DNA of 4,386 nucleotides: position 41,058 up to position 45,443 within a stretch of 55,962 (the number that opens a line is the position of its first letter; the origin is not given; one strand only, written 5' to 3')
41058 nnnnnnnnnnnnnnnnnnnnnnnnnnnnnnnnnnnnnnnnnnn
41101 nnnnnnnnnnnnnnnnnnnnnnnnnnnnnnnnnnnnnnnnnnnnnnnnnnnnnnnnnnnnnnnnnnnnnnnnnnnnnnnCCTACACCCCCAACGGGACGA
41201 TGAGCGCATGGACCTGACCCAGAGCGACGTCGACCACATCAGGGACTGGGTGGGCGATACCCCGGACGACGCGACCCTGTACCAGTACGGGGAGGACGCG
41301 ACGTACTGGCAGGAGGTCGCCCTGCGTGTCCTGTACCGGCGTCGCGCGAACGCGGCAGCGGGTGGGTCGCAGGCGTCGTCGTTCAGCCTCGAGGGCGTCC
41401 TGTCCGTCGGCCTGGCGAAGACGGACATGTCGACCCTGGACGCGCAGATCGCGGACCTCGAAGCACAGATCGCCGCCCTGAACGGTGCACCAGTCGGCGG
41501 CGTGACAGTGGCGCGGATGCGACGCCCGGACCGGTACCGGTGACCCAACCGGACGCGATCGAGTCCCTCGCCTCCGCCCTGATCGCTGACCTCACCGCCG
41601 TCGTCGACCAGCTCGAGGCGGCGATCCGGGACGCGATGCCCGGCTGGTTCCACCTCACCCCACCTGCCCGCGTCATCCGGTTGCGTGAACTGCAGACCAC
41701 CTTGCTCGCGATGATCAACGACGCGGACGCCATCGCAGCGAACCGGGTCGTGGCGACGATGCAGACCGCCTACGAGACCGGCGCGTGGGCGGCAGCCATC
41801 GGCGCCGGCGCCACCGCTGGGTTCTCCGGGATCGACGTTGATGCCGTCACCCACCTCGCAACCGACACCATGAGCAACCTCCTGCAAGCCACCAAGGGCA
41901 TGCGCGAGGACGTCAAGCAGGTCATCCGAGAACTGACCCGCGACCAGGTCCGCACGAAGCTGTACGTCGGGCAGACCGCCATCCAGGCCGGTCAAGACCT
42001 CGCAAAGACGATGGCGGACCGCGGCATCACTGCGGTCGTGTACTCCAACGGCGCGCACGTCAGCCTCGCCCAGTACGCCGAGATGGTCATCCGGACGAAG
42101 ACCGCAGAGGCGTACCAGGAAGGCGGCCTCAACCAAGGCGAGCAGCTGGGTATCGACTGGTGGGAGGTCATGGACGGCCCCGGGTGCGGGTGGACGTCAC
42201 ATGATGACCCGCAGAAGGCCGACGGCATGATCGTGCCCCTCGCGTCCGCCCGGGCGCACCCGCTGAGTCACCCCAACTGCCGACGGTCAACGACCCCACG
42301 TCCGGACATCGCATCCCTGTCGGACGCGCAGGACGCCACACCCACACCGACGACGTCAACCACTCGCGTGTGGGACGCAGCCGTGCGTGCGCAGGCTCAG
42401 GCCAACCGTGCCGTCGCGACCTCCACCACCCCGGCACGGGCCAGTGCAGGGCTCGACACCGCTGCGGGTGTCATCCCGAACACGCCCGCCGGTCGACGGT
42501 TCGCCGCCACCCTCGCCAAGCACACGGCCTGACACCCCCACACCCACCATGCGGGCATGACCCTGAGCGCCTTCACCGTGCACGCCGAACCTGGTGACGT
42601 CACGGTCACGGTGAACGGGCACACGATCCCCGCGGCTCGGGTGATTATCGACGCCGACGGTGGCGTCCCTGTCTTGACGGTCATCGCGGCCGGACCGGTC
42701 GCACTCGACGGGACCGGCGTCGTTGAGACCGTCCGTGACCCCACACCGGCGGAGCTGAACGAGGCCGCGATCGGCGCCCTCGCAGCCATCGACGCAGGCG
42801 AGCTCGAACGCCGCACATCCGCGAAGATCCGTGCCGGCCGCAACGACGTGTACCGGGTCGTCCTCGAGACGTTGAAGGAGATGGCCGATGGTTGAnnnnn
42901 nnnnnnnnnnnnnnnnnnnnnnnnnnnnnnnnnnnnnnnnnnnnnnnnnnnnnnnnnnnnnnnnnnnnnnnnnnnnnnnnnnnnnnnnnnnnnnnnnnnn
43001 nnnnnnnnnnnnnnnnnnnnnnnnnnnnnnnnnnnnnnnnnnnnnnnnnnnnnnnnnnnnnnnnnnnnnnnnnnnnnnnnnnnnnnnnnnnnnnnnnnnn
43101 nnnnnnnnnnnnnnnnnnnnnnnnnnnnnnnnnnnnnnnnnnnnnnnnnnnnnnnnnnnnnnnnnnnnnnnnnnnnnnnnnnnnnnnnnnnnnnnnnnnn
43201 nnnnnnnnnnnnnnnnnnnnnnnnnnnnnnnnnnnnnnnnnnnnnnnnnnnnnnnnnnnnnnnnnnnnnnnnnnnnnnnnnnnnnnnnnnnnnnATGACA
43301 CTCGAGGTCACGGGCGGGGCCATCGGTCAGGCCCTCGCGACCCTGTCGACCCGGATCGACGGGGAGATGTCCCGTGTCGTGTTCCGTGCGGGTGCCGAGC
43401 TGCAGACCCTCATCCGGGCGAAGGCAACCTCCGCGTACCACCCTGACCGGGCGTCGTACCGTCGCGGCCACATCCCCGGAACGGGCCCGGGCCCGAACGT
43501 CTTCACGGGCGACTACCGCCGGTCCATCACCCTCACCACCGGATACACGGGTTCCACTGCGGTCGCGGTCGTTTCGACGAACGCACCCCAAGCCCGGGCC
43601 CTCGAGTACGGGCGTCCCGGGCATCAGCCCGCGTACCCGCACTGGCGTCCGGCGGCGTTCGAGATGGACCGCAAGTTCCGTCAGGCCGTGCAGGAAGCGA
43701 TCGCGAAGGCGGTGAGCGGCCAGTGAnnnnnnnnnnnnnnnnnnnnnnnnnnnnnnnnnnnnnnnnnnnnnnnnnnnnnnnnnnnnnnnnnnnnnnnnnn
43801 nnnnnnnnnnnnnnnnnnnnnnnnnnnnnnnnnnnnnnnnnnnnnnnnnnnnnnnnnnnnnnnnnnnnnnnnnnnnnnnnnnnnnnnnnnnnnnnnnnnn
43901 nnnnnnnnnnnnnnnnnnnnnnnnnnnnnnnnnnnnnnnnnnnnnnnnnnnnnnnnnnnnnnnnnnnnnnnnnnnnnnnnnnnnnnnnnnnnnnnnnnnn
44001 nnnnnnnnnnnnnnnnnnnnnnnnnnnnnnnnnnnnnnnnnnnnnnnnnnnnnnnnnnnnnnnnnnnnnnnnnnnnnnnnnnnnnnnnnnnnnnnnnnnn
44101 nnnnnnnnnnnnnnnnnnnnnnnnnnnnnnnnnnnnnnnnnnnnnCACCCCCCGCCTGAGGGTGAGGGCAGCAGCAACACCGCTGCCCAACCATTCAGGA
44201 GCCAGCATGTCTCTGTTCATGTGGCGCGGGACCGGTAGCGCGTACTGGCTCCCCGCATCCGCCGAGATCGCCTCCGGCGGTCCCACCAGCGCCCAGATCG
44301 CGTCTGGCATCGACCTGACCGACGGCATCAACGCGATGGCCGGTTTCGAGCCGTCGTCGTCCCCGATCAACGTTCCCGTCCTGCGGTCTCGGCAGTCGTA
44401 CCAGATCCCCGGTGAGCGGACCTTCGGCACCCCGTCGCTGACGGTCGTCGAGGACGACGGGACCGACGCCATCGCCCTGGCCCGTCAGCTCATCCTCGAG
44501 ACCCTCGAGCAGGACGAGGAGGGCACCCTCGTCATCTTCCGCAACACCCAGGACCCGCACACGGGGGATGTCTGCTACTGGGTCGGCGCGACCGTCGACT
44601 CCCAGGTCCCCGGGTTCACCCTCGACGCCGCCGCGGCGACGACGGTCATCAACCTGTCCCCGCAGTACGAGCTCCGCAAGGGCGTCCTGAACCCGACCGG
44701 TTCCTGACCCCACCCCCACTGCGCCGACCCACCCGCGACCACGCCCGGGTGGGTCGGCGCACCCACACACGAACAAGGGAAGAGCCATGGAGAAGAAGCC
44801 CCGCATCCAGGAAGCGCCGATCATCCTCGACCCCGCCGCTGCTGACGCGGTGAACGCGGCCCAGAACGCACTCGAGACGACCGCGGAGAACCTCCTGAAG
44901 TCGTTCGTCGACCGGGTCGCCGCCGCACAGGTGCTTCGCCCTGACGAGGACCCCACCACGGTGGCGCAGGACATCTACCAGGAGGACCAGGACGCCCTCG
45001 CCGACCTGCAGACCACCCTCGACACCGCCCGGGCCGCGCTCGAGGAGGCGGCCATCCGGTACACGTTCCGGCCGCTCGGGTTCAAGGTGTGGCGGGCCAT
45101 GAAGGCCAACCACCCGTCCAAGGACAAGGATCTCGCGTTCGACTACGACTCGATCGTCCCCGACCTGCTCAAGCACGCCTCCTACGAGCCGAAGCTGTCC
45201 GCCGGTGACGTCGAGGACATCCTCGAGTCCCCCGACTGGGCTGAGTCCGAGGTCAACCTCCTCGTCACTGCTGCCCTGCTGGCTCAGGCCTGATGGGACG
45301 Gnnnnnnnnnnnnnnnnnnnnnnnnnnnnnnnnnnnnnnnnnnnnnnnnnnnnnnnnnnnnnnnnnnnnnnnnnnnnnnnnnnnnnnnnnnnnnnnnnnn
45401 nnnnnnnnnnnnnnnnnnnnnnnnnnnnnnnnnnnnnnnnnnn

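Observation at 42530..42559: Stop-codon-associated junction motif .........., with fixed spacing to the next start codon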

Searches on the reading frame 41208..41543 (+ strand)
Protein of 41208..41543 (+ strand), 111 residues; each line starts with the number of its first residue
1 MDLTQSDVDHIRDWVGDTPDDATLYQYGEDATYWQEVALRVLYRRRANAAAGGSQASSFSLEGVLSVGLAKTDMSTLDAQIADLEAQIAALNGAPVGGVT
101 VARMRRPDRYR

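Call 14: search_protein_families(library=phrogs, proteins=[window:41208-41543:+], max_evalue=0.001)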
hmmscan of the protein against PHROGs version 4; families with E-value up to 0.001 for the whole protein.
window:41208-41543:+ (111 aa): 0 families

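Call 81: search_protein_families(library=pfam, proteins=[window:41208-41543:+], max_evalue=1)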
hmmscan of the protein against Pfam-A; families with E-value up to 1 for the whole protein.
window:41208-41543:+ (111 aa): 2 families
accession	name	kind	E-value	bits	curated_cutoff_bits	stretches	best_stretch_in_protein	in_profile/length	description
PF23991.1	DUF7310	-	0.069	14.1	40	1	71-99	36-63/83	Coiled-coil region of unknown function (DUF7310)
PF16326.10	ABC_tran_CTD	-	0.14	12.9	32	1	73-92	9-28/69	ABC transporter C-terminal domain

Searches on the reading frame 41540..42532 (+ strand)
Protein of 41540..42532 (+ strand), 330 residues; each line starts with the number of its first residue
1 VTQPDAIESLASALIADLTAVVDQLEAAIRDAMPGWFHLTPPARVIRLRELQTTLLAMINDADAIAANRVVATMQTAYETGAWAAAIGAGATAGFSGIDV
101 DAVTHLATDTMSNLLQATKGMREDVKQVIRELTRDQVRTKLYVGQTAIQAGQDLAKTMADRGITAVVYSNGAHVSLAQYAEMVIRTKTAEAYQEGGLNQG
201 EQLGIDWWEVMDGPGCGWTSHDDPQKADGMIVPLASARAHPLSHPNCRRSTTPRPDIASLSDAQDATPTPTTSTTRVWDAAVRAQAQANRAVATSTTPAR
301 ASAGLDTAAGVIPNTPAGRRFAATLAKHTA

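Call 14: search_protein_families(library=phrogs, proteins=[window:41540-42532:+], max_evalue=0.001)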
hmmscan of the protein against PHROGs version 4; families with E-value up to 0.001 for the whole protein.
window:41540-42532:+ (330 aa): 6 families
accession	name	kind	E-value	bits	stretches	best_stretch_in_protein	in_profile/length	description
phrog_37388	-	unknown function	3.5e-35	123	1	18-262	38-290/297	-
phrog_4611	-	head and packaging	7.3e-19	68.5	1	71-271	67-289/710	minor head protein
phrog_581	-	head and packaging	4.5e-14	53.4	1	52-211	74-242/564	minor head protein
phrog_12049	-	head and packaging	3.6e-11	43.5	1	18-214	27-224/745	head morphogenesis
phrog_595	-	head and packaging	5.6e-06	26.9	1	95-288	148-336/513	head maturation protease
phrog_6577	-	unknown function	6.2e-05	22.4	1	102-283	91-264/1066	-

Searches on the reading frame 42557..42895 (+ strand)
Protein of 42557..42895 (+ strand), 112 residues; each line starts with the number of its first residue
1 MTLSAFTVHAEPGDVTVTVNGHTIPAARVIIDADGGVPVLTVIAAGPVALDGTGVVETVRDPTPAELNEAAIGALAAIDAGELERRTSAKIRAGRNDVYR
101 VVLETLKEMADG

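Call 14: search_protein_families(library=phrogs, proteins=[window:42557-42895:+], max_evalue=0.001)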
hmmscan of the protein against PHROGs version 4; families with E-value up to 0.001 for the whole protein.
window:42557-42895:+ (112 aa): 0 families

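Call 81: search_protein_families(library=pfam, proteins=[window:42557-42895:+], max_evalue=1)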
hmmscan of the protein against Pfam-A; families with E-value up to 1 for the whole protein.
window:42557-42895:+ (112 aa): 1 family
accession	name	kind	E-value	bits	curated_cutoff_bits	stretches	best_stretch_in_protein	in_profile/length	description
PF22122.2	InlK_D2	-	0.29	11.9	26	1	4-35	29-60/112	Internalin K domain D2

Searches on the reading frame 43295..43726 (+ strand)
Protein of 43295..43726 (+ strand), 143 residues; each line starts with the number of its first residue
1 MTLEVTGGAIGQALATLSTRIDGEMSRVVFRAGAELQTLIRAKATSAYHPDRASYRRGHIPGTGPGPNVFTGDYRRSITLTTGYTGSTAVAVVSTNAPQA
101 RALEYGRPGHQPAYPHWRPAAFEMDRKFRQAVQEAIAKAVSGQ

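Call 14: search_protein_families(library=phrogs, proteins=[window:43295-43726:+], max_evalue=0.001)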
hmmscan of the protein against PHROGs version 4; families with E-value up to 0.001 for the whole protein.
window:43295-43726:+ (143 aa): 2 families
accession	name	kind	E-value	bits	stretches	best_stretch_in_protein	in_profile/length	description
phrog_5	-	connector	2.1e-13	51.7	1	11-142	102-215/239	tail completion or Neck1 protein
phrog_26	-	connector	0.00036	21.1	1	42-142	127-232/321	tail completion or Neck1 protein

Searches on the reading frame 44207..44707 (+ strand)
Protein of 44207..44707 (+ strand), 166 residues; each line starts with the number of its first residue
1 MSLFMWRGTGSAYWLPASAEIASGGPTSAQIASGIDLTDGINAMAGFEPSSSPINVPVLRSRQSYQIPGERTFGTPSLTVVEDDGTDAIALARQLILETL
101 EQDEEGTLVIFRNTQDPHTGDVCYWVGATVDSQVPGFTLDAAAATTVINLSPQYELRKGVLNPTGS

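Call 15: search_protein_families(library=phrogs, proteins=[window:44207-44707:+], max_evalue=0.001)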
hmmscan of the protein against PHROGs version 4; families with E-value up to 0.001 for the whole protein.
window:44207-44707:+ (166 aa): 1 family
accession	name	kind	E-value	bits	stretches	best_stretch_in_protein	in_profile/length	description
phrog_2491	-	tail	1.9e-11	45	1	4-158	8-164/171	major tail protein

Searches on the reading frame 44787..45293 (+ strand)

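Call 15: search_protein_families(library=phrogs, proteins=[window:44787-45293:+], max_evalue=0.001)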
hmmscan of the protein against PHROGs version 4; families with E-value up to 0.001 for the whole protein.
window:44787-45293:+ (168 aa): 1 family
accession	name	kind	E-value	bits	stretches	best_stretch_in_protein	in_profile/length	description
phrog_19248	-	unknown function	5.2e-06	27.7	1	64-167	56-159/169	-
